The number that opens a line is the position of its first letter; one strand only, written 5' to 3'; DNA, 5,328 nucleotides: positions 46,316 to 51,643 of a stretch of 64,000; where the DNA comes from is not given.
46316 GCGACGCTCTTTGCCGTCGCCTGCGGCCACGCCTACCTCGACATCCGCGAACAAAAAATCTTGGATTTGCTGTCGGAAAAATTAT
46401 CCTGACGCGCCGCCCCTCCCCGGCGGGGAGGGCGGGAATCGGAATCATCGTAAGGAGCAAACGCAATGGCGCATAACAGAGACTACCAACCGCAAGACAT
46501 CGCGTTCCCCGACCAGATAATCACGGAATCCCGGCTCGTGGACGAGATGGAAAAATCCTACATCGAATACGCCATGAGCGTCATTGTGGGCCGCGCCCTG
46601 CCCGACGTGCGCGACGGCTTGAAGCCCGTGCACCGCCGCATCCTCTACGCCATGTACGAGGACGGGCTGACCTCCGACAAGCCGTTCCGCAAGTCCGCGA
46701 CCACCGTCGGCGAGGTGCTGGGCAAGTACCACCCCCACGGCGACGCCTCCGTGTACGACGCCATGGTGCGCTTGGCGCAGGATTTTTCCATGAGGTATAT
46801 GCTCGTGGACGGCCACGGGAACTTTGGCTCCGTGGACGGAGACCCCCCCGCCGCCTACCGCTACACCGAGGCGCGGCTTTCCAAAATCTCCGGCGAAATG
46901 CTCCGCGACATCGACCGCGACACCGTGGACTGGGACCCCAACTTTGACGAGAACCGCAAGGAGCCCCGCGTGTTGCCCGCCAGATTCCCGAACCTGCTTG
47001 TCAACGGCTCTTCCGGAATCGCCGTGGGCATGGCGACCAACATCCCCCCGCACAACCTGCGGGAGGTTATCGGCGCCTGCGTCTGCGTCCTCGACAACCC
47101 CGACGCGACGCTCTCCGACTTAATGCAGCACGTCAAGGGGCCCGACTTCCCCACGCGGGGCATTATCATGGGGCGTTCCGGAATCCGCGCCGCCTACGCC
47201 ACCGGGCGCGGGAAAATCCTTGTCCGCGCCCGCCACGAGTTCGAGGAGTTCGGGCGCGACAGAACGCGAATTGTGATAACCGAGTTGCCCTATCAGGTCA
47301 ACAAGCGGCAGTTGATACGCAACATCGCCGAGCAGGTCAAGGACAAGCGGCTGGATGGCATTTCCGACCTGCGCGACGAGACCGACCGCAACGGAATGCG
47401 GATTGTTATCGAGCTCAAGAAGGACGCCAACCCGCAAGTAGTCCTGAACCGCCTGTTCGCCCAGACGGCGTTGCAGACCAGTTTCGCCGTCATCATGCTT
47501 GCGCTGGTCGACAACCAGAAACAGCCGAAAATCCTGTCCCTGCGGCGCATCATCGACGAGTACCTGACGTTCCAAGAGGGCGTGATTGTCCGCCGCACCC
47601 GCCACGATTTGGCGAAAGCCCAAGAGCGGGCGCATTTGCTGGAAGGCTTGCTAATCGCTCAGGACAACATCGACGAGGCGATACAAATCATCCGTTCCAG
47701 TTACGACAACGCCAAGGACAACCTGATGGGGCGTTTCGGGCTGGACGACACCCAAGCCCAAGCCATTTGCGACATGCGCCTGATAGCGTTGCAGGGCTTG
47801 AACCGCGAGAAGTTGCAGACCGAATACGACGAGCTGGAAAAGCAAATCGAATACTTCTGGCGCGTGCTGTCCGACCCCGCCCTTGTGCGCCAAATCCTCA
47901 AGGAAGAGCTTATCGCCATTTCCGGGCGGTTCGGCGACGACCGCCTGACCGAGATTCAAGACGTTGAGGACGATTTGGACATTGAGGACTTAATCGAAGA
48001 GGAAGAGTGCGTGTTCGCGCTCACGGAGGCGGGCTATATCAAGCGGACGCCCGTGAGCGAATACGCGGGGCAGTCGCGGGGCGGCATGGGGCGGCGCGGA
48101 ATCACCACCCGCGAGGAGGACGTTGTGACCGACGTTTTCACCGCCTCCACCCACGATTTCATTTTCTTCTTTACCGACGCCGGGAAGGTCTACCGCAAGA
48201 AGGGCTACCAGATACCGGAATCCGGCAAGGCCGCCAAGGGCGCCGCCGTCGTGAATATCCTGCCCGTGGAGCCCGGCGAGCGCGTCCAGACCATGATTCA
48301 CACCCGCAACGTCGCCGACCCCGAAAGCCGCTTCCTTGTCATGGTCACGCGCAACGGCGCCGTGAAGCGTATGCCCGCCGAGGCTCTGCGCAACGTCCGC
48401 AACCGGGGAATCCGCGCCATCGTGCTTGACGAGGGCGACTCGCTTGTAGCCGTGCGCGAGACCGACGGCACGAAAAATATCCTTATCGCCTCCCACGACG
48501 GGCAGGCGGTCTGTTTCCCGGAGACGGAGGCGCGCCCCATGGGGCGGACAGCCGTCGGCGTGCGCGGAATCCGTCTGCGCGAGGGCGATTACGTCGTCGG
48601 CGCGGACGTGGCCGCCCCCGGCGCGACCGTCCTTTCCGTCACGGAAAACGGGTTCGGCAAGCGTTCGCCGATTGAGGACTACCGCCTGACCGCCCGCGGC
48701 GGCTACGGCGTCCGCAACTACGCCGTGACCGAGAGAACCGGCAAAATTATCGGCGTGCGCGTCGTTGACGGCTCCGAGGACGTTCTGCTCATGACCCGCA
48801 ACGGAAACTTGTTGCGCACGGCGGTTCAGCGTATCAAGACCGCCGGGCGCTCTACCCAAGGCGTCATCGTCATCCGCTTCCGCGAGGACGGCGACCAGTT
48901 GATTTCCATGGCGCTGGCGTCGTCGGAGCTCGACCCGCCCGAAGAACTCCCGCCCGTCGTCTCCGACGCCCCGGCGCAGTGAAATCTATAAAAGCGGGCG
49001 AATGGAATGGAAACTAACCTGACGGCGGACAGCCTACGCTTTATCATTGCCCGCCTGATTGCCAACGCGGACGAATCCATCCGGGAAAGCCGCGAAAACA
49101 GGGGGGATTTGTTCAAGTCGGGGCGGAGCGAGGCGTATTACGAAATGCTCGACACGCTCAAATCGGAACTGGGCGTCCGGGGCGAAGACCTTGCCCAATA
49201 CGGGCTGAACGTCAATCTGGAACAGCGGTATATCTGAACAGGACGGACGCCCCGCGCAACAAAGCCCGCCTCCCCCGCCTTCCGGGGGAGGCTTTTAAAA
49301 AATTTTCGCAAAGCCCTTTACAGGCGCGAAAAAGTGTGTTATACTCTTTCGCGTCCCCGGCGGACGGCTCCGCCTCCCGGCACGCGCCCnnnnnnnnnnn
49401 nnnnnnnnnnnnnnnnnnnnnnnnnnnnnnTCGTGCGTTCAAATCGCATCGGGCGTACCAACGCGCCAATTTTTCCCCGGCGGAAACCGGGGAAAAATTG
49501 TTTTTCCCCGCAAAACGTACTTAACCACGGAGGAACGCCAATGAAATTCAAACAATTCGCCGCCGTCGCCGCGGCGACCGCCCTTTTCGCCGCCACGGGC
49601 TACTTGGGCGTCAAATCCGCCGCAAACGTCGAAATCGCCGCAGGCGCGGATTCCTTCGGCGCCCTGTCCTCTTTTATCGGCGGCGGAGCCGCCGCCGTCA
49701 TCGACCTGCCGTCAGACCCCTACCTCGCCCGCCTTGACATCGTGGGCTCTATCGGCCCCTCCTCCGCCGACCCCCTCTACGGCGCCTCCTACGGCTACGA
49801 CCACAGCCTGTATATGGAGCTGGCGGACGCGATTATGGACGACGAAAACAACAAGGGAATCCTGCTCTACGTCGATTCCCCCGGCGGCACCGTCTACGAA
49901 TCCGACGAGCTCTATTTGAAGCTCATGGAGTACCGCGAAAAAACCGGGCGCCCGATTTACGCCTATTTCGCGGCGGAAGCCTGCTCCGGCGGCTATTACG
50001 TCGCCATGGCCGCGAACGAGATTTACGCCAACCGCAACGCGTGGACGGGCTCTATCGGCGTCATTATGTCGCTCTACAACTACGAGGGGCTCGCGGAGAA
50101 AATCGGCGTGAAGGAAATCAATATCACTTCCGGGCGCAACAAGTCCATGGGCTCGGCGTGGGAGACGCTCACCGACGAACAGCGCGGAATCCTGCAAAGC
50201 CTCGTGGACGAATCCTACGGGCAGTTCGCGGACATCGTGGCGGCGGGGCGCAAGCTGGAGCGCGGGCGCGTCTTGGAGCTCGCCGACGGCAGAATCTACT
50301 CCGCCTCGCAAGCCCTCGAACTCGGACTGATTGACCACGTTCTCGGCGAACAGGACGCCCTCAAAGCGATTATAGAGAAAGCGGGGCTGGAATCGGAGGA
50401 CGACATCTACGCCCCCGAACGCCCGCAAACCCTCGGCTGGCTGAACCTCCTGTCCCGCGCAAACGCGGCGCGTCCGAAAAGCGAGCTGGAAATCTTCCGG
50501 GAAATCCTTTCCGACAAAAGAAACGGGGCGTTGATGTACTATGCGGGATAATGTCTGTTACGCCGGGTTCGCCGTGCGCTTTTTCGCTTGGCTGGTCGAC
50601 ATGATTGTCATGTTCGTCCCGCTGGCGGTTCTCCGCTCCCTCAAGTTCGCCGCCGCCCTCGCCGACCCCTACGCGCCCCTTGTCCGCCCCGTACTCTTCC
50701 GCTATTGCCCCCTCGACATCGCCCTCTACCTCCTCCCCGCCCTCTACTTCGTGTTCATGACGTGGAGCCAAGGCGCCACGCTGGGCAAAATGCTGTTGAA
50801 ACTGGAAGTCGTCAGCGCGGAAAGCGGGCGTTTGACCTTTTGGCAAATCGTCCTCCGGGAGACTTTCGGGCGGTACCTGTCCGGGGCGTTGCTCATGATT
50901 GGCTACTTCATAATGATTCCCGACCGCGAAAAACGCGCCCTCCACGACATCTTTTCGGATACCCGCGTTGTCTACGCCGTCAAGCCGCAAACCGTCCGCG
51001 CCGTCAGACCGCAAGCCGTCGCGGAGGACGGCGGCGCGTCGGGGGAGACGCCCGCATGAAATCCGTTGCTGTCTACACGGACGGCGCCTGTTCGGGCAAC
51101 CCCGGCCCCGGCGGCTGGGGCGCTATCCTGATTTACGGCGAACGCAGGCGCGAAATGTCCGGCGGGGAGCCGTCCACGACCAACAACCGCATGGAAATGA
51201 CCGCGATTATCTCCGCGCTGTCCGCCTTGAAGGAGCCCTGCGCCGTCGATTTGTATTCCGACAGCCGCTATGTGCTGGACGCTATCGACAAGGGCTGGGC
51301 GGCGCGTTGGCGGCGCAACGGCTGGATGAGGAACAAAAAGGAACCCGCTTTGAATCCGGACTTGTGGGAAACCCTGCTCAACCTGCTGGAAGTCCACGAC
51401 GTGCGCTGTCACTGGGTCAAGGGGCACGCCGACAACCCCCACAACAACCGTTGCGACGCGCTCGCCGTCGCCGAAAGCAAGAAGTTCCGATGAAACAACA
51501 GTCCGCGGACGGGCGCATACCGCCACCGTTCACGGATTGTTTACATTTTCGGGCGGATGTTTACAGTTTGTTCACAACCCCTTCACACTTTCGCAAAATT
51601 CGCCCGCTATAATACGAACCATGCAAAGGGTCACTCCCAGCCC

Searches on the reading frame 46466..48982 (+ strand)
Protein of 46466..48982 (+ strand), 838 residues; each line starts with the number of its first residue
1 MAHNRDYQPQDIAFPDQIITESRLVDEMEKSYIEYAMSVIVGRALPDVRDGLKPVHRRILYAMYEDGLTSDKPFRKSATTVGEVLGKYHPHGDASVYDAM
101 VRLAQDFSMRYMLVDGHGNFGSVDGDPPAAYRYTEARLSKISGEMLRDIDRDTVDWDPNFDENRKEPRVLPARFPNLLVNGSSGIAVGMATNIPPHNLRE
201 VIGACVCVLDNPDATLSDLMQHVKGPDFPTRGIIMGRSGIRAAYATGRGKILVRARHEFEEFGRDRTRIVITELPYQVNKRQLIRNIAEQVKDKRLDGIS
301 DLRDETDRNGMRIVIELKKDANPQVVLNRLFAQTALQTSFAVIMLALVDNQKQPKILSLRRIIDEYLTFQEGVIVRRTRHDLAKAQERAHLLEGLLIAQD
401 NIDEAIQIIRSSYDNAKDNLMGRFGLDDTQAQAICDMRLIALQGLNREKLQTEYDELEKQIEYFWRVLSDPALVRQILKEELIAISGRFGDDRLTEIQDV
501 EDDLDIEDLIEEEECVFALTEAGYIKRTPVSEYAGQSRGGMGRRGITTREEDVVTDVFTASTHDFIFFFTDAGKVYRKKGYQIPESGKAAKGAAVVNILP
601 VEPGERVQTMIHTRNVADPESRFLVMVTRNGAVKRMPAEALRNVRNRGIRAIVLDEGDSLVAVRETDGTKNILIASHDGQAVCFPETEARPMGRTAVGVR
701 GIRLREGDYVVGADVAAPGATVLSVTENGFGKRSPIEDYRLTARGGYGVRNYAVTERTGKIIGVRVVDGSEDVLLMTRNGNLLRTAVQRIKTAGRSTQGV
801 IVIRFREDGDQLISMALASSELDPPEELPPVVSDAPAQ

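Call 80: search_protein_families(library=pfam, proteins=[window:46466-48982:+], max_evalue=0.001)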
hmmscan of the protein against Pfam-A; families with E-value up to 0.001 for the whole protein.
window:46466-48982:+ (838 aa): 2 families
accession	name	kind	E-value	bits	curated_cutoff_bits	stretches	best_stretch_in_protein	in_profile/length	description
PF00521.26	DNA_topoisoIV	-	9.2e-164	545.8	31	1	43-482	1-431/432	DNA gyrase/topoisomerase IV, subunit A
PF03989.18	DNA_gyraseA_C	-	4.3e-63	209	27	6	516-560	3-47/48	DNA gyrase C-terminal domain, beta-propeller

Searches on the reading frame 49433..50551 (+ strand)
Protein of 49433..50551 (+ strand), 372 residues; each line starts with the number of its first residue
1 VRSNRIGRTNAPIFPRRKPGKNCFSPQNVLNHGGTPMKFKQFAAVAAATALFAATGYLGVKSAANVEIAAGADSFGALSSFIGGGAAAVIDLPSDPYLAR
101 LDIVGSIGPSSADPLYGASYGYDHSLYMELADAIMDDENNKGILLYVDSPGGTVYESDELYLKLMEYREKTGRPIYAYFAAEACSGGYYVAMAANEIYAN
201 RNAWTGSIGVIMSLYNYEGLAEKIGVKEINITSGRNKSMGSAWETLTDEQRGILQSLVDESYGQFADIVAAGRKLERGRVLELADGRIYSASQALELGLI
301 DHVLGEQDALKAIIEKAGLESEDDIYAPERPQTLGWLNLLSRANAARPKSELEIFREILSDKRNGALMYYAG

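Call 80: search_protein_families(library=pfam, proteins=[window:49433-50551:+], max_evalue=0.001)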
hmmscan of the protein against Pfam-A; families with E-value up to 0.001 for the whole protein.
window:49433-50551:+ (372 aa): 4 families
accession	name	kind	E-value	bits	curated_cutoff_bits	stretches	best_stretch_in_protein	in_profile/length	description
PF01343.23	Peptidase_S49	-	6.4e-46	156.6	24.9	1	169-319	3-153/154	Peptidase family S49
PF25145.1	NfeD1b_N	-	1.3e-07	31.9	40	1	135-213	26-100/189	NfeD1b, N-terminal domain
PF00574.28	CLP_protease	-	3e-05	24.4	20.2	0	137-304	43-179/182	Clp protease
PF01972.22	SDH_protease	-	0.00087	18.8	31.3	0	133-213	84-160/286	ClpP-like SDH-type serine proteinase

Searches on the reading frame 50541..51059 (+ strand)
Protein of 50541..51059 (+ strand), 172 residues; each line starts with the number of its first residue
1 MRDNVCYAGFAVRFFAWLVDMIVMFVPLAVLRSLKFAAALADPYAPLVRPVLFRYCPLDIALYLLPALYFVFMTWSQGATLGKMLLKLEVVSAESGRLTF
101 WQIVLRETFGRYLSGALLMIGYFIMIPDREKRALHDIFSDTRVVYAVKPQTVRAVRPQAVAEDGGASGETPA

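Call 80: search_protein_families(library=pfam, proteins=[window:50541-51059:+], max_evalue=0.001)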
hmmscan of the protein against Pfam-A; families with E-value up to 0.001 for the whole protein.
window:50541-51059:+ (172 aa): 1 family
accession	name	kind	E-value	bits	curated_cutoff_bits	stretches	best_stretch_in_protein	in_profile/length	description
PF06271.18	RDD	-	1.2e-22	81.1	24.1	1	7-139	1-136/137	RDD family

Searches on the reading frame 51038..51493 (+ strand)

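Call 80: search_protein_families(library=pfam, proteins=[window:51038-51493:+], max_evalue=0.001)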
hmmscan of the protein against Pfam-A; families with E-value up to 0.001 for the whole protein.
window:51038-51493:+ (151 aa): 1 family
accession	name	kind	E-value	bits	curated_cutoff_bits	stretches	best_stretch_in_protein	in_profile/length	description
PF00075.30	RNase_H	-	1.4e-43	148.8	25.8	1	8-146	2-139/141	RNase H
